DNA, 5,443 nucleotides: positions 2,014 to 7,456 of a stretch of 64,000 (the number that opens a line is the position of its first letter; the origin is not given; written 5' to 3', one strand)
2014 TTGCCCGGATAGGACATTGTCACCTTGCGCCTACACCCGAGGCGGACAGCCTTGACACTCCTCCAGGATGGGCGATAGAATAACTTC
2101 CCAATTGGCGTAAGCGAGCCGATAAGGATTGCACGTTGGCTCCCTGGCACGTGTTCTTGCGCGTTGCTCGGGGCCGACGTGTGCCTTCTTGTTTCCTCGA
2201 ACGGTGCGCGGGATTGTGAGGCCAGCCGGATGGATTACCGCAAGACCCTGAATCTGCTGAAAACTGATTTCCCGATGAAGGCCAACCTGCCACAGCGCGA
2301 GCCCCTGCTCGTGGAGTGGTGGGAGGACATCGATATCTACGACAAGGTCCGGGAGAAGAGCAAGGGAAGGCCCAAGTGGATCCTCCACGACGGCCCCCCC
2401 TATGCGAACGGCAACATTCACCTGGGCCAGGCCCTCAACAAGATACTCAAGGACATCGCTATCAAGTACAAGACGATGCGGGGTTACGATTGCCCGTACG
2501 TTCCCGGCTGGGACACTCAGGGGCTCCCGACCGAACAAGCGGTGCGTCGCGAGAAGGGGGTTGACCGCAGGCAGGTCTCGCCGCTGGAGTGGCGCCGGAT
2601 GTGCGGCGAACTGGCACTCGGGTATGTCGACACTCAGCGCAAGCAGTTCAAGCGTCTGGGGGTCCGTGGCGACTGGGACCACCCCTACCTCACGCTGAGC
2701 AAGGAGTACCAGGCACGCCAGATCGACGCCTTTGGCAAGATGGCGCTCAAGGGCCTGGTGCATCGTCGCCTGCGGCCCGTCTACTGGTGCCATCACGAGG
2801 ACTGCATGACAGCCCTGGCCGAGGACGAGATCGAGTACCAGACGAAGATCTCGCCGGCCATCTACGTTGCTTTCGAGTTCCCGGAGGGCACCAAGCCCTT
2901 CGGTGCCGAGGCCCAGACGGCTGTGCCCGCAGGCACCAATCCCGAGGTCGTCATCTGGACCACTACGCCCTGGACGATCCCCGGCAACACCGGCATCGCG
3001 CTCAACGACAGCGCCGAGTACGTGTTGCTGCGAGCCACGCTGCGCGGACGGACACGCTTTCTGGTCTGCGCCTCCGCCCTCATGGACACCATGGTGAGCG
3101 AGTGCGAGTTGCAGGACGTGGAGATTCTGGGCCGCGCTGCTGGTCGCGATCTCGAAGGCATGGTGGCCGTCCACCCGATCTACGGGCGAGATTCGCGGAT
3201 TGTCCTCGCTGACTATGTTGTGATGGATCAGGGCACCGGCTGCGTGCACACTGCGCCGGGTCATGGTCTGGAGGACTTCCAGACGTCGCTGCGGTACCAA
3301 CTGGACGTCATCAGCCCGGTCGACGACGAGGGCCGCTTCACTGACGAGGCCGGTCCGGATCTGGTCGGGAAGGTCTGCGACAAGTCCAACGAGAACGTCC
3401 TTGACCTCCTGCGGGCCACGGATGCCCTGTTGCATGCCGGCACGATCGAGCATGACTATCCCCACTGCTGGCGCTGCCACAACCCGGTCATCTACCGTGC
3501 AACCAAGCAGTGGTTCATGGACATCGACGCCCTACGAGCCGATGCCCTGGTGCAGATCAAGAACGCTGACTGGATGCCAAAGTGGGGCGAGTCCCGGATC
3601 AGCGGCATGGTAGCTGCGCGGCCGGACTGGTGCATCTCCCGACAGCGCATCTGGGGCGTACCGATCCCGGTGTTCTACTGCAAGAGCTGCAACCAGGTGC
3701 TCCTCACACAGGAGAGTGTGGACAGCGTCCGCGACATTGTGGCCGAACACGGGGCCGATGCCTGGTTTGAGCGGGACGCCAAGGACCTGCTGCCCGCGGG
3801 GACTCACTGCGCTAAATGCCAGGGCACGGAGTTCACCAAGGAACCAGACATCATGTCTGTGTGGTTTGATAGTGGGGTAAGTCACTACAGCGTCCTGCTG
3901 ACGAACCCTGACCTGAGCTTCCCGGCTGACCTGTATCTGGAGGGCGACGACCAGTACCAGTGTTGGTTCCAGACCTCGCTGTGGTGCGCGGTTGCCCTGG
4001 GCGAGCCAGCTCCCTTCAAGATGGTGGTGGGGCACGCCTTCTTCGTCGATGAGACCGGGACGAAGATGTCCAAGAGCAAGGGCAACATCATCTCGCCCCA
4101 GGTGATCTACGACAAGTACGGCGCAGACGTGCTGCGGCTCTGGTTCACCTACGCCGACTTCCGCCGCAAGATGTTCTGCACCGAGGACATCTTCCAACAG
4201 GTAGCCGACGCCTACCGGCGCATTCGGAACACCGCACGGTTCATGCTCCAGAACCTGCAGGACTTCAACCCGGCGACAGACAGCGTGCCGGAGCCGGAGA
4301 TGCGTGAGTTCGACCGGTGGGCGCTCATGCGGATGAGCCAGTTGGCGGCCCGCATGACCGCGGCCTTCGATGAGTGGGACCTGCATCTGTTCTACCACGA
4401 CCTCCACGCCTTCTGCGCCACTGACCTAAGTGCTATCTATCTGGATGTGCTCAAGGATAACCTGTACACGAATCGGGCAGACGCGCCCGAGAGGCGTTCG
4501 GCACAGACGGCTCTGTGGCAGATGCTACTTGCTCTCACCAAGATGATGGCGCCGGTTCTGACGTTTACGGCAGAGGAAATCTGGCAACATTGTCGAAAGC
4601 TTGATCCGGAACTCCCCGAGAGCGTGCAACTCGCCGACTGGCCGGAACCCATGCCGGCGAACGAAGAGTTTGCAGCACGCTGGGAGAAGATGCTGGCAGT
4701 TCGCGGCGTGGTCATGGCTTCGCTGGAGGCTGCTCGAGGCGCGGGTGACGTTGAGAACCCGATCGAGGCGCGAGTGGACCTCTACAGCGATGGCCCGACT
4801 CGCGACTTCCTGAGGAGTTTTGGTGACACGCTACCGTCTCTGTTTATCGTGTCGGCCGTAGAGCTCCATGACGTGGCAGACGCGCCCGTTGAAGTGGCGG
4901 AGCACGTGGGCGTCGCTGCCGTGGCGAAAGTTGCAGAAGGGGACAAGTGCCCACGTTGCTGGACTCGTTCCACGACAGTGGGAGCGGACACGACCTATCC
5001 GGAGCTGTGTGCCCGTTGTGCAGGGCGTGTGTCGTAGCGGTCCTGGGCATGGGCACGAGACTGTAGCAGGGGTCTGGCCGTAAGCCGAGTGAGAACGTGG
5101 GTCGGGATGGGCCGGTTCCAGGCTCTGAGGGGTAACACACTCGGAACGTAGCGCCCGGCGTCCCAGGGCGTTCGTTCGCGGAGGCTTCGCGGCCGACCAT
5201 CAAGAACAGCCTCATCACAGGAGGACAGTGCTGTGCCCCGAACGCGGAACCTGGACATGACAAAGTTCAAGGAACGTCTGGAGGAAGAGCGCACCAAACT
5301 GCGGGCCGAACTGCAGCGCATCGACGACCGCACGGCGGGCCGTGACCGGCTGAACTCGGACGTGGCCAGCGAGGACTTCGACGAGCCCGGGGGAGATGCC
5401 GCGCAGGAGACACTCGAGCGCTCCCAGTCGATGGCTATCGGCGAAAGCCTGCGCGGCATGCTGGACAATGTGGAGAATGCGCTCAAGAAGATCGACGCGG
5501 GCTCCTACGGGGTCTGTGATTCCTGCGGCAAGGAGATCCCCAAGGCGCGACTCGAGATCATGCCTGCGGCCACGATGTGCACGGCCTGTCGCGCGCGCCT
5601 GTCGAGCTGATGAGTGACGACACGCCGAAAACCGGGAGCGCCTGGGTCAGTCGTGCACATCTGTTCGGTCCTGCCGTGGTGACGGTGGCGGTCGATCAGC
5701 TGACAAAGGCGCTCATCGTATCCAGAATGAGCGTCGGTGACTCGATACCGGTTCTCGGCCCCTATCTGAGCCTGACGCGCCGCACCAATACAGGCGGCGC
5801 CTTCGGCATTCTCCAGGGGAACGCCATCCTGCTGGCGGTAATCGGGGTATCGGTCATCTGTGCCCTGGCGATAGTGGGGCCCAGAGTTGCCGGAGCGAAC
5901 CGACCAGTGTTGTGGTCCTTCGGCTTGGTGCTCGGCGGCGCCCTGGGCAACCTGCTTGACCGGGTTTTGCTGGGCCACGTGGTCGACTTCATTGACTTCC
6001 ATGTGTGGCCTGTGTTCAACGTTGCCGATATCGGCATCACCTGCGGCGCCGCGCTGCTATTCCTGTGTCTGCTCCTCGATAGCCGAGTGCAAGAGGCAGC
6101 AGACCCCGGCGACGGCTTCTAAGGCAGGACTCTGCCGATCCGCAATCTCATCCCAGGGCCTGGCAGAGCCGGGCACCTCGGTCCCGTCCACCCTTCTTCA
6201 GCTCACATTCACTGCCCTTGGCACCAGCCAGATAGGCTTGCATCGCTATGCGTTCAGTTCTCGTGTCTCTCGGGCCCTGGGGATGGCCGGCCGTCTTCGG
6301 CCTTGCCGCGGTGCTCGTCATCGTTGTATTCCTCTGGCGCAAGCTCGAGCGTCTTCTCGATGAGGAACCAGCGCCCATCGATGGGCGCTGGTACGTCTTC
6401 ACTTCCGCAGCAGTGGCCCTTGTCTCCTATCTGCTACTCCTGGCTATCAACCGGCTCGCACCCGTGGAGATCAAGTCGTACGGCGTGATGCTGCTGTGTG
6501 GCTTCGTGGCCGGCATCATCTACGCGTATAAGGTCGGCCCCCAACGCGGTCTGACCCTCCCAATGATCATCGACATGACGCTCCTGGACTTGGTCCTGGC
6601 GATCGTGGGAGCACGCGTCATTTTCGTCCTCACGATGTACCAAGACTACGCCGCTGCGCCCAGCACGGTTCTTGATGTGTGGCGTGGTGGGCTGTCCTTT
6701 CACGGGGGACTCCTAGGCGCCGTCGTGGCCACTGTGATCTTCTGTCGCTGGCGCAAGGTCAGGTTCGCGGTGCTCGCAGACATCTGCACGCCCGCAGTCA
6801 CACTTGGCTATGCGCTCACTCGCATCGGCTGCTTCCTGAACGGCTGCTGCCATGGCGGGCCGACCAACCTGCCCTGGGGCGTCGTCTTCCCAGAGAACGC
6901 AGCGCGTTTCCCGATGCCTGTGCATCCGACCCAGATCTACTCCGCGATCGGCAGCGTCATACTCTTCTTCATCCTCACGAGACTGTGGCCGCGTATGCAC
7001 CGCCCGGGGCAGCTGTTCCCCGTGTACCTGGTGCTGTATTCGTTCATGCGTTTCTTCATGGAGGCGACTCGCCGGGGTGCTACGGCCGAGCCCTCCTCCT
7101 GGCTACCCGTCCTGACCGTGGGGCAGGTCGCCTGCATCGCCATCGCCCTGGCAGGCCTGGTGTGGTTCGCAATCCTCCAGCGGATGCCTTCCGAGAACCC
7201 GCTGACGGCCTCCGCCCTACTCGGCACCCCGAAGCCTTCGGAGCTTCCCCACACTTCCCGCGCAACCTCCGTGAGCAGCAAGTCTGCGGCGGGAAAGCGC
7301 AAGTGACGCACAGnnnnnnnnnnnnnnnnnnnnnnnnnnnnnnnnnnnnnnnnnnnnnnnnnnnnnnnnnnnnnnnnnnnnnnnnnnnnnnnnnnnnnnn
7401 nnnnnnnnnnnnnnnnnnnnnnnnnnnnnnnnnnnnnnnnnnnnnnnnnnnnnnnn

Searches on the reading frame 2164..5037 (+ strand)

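Call 72: search_protein_families(library=pfam, proteins=[window:2164-5037:+], max_evalue=0.00001)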
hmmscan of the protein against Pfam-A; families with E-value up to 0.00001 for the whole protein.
window:2164-5037:+ (957 aa): 5 families
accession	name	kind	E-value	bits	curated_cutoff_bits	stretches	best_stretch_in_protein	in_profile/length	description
PF00133.28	tRNA-synt_1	-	1.6e-128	429.5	22.7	1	50-669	3-410/414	tRNA synthetases class I (I, L, M and V)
PF08264.19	Anticodon_1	-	9.8e-27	94.1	25.1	1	717-871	1-146/148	Anticodon-binding domain of tRNA ligase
PF09334.17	tRNA-synt_1g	-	1.2e-22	80.7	20.1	1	79-212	8-126/391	tRNA synthetases class I (M)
PF13603.12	tRNA-synt_1_2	-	1.2e-09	38.4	25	1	247-391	9-148/185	Leucyl-tRNA synthetase, editing domain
PF06827.20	zf-FPG_IleRS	-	5.6e-08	32.9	21.3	1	926-953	1-28/30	Zinc finger found in FPG and IleRS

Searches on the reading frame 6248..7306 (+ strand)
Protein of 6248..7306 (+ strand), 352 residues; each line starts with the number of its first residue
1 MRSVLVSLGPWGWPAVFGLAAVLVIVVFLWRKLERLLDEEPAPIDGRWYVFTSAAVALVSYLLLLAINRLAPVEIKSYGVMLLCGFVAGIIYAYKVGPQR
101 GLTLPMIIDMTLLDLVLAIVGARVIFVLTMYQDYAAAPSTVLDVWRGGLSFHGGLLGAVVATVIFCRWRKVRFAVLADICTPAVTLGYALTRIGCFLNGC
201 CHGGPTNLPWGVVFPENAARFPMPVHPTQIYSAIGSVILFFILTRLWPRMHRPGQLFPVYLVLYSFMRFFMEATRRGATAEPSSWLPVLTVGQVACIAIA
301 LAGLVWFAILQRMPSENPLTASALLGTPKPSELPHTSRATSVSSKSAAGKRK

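Call 72: search_protein_families(library=pfam, proteins=[window:6248-7306:+], max_evalue=0.00001)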
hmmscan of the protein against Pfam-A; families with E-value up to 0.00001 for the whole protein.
window:6248-7306:+ (352 aa): 1 family
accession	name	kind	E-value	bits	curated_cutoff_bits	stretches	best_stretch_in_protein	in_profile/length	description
PF01790.23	LGT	-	1.6e-62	211.4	24.9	1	69-308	5-239/240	Prolipoprotein diacylglyceryl transferase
